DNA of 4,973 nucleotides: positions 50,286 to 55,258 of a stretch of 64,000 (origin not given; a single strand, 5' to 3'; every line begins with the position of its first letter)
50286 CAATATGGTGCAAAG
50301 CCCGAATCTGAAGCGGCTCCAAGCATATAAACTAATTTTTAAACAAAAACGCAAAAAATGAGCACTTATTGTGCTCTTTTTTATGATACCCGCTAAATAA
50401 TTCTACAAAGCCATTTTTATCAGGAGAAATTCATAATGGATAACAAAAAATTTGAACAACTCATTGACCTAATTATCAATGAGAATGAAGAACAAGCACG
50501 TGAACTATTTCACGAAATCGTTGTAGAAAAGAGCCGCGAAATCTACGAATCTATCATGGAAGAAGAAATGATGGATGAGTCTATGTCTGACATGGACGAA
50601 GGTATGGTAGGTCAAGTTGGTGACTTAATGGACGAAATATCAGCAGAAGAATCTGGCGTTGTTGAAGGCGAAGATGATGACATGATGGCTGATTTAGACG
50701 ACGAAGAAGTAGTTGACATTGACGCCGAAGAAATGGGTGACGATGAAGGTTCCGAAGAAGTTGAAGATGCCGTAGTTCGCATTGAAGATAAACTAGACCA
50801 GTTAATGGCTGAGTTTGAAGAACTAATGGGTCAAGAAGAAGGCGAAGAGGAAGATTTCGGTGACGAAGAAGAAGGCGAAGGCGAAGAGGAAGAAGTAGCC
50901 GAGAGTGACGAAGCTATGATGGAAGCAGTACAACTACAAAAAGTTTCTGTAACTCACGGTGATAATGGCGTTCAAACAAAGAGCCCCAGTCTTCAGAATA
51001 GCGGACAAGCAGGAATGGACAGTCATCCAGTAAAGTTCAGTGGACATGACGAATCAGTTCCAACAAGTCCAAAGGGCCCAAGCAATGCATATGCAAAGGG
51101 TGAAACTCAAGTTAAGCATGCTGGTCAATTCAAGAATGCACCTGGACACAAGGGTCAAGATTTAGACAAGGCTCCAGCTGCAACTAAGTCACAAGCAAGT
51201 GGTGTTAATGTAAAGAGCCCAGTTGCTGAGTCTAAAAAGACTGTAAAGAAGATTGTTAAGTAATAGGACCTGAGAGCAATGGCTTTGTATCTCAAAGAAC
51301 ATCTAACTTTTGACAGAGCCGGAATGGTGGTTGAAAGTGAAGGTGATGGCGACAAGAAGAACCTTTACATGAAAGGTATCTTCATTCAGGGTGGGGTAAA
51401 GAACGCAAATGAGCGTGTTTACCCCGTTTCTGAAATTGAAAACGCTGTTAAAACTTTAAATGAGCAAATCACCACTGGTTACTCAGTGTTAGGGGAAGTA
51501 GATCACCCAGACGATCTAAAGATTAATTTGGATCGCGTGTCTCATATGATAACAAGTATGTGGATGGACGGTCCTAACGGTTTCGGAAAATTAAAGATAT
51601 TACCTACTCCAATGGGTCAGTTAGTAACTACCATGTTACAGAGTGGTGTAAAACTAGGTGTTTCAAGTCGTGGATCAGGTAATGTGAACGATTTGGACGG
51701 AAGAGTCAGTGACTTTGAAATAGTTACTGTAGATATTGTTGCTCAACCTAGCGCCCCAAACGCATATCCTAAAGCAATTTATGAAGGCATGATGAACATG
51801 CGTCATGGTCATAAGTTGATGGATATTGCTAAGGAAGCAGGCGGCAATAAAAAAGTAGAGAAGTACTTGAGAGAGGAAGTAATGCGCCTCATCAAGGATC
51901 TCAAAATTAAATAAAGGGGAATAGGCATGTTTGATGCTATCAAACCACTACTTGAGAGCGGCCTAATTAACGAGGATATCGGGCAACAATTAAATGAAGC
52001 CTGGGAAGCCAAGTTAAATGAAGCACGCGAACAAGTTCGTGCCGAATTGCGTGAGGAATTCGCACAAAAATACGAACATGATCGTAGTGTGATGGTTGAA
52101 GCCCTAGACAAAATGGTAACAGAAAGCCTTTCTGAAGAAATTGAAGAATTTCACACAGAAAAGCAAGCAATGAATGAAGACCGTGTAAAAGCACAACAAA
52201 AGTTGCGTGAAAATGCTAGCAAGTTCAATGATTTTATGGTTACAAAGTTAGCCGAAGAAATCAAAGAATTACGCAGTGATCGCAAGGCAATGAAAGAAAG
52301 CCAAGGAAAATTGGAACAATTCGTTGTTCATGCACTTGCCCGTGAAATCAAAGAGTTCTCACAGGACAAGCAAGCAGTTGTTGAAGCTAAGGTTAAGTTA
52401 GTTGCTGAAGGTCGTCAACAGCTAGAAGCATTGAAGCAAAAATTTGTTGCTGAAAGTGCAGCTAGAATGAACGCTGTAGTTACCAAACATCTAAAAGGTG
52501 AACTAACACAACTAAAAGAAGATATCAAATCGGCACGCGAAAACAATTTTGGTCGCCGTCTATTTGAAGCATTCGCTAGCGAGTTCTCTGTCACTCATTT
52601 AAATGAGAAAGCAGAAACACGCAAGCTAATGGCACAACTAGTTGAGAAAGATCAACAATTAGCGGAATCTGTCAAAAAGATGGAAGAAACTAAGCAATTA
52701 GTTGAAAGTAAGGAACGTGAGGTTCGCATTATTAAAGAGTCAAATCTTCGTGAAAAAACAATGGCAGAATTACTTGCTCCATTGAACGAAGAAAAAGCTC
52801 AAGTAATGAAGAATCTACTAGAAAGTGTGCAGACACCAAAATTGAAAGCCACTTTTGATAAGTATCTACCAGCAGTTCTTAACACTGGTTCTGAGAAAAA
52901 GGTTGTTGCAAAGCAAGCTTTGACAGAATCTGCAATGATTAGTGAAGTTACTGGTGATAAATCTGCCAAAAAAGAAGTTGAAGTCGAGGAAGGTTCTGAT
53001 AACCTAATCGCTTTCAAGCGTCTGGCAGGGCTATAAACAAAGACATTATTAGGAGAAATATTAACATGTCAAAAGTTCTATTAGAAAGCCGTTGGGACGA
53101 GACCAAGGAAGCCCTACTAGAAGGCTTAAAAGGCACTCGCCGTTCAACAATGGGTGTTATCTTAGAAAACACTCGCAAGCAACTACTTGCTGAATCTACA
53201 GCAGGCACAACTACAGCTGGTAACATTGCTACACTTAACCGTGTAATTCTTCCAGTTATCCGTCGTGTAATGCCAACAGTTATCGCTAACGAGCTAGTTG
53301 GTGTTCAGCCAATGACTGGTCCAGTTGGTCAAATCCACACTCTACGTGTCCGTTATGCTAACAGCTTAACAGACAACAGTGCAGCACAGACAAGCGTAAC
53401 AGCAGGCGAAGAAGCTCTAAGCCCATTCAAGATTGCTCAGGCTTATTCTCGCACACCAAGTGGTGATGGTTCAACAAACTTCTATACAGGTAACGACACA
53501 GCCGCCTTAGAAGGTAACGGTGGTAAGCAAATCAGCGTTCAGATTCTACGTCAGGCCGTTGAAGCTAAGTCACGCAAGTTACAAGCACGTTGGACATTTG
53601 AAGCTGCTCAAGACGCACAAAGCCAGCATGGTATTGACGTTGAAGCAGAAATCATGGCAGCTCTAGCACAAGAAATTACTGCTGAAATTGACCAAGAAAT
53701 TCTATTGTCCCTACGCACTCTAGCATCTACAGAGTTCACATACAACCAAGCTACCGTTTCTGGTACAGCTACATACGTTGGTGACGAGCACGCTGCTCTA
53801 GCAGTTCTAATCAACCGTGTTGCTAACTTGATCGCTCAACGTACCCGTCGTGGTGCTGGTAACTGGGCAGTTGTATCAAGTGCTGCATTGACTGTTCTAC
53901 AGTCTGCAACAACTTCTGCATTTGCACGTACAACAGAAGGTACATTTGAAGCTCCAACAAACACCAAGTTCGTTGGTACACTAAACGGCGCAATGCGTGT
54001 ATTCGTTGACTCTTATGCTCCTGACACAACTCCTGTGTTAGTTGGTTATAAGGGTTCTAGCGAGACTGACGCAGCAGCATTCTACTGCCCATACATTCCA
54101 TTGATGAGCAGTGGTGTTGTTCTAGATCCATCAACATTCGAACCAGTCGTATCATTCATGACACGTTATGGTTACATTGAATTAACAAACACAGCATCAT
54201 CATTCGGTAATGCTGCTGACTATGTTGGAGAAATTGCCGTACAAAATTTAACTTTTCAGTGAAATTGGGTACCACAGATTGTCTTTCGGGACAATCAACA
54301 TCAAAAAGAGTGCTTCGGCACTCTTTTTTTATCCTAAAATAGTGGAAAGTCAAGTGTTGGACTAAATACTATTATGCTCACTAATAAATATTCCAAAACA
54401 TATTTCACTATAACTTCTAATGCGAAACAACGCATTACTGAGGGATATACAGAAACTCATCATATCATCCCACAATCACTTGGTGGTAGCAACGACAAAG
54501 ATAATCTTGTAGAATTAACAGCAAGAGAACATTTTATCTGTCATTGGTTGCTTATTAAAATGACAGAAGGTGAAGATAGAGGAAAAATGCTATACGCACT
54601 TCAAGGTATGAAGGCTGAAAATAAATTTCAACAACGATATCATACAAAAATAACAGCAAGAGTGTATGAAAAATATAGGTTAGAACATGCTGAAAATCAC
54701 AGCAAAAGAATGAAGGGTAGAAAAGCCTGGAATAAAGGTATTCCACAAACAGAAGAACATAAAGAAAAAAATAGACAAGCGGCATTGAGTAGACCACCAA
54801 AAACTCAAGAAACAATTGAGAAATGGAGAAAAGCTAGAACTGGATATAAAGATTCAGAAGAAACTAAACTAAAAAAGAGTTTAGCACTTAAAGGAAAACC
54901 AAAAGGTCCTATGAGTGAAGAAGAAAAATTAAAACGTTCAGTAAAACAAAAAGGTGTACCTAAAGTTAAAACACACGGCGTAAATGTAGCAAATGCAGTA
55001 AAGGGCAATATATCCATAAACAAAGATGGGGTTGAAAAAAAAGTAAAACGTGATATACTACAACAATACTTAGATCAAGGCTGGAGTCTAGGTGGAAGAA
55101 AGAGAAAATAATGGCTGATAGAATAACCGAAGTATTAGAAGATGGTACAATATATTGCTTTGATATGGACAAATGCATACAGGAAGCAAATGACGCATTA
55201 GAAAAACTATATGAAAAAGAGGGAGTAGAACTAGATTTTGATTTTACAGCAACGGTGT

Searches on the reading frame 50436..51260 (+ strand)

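Call 73: search_protein_families(library=phrogs, proteins=[window:50436-51260:+], max_evalue=0.001)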
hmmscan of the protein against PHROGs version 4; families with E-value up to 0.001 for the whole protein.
window:50436-51260:+ (275 aa): 1 family
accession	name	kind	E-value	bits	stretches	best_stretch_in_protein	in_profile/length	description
phrog_15696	-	head and packaging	5.8e-05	24.1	1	10-209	11-218/271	virion structural protein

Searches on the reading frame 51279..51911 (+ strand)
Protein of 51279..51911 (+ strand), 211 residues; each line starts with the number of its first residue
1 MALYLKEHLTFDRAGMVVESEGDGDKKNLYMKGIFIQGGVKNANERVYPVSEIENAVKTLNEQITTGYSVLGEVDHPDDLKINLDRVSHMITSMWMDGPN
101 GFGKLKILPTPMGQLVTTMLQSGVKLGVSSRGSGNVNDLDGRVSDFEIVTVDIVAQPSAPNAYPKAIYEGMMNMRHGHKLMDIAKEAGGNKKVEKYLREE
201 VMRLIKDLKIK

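Call 73: search_protein_families(library=phrogs, proteins=[window:51279-51911:+], max_evalue=0.001)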
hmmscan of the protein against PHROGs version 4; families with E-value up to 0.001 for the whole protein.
window:51279-51911:+ (211 aa): 3 families
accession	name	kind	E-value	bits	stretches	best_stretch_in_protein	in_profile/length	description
phrog_207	-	head and packaging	6e-61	208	1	16-209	27-217/519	head maturation protease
phrog_22848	-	unknown function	4.6e-05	22.7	1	9-167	136-304/991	-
phrog_3014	-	head and packaging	0.00019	21.7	1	35-167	33-193/266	head maturation protease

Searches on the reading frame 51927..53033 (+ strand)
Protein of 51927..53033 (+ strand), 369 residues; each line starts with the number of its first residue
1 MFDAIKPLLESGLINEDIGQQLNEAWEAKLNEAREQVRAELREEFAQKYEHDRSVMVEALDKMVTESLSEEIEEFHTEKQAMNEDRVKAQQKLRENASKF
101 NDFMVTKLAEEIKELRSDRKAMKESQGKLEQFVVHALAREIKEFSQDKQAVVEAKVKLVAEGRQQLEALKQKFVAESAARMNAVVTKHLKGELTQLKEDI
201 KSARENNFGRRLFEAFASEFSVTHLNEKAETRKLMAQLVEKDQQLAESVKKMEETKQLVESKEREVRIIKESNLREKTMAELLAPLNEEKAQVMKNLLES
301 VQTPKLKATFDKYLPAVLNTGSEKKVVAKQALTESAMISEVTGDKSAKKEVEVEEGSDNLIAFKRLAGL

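Call 73: search_protein_families(library=phrogs, proteins=[window:51927-53033:+], max_evalue=0.001)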
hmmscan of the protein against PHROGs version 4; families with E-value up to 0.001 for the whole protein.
window:51927-53033:+ (369 aa): 1 family
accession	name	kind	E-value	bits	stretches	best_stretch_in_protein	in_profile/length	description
phrog_10922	-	unknown function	6.3e-91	306.2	1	7-359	6-358/375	-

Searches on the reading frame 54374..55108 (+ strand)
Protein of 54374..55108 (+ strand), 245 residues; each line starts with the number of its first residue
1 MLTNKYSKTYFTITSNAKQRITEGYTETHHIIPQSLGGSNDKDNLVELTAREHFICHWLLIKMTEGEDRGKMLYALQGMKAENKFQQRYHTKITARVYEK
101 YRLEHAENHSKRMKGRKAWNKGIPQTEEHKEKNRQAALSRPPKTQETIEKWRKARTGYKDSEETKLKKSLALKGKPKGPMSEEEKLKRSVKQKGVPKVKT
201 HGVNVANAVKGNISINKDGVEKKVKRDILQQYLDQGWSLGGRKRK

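Call 73: search_protein_families(library=phrogs, proteins=[window:54374-55108:+], max_evalue=0.001)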
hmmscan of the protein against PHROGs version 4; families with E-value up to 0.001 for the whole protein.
window:54374-55108:+ (245 aa): 4 families
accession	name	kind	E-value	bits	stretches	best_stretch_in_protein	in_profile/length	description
phrog_655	-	DNA, RNA and nucleotide metabolism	1.7e-44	154.2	1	3-195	26-174/343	homing endonuclease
phrog_10088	-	DNA, RNA and nucleotide metabolism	1.2e-09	38.9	1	5-91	2-90/331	homing endonuclease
phrog_12434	-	DNA, RNA and nucleotide metabolism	3.8e-07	30.9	1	13-83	26-95/292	HNH endonuclease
phrog_6050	-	DNA, RNA and nucleotide metabolism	0.00089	19.2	1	22-48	323-349/402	HNH endonuclease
